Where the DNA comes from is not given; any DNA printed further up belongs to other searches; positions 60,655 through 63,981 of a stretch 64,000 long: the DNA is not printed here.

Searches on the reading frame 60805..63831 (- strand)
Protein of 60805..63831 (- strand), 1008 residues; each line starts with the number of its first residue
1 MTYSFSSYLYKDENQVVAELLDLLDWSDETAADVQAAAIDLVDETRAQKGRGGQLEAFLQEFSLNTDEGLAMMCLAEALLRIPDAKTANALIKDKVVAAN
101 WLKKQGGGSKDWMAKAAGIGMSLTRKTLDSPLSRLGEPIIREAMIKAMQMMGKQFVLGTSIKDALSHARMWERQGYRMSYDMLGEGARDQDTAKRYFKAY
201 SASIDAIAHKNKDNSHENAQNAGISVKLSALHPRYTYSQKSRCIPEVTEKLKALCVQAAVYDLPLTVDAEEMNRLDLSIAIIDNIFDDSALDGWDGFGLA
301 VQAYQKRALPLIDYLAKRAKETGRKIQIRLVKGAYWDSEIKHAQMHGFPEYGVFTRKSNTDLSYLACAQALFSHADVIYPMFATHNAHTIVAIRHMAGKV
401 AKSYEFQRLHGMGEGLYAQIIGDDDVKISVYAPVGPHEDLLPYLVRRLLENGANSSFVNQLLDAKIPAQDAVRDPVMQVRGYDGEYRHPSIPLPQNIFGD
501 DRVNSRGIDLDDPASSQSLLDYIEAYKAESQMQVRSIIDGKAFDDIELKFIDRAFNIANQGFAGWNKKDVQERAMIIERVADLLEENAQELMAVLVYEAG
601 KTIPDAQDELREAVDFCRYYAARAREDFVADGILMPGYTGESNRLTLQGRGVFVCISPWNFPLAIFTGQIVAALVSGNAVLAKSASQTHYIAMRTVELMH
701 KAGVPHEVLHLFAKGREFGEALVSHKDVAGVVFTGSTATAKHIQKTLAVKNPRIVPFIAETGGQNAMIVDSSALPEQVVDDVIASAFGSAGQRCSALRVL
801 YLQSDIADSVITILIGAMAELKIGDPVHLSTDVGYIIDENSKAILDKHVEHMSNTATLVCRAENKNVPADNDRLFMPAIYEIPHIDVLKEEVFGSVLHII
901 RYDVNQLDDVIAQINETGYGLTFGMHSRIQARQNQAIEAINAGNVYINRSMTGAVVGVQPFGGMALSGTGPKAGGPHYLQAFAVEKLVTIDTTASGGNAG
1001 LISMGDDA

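Call 45: search_protein_families(library=pfam, proteins=[window:60805-63831:-], max_evalue=0.00001)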
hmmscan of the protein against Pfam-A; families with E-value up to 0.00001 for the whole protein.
window:60805-63831:- (1008 aa): 3 families
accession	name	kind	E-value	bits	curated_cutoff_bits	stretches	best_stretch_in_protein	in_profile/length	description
PF00171.27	Aldedh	-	1.1e-106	357.6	23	1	549-986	29-459/461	Aldehyde dehydrogenase family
PF01619.24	Pro_dh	-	5.3e-97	325.1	27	1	165-460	2-278/278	Proline dehydrogenase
PF14850.11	Pro_dh-DNA_bdg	-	3e-31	108.7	27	1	55-155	2-112/112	DNA-binding domain of Proline dehydrogenase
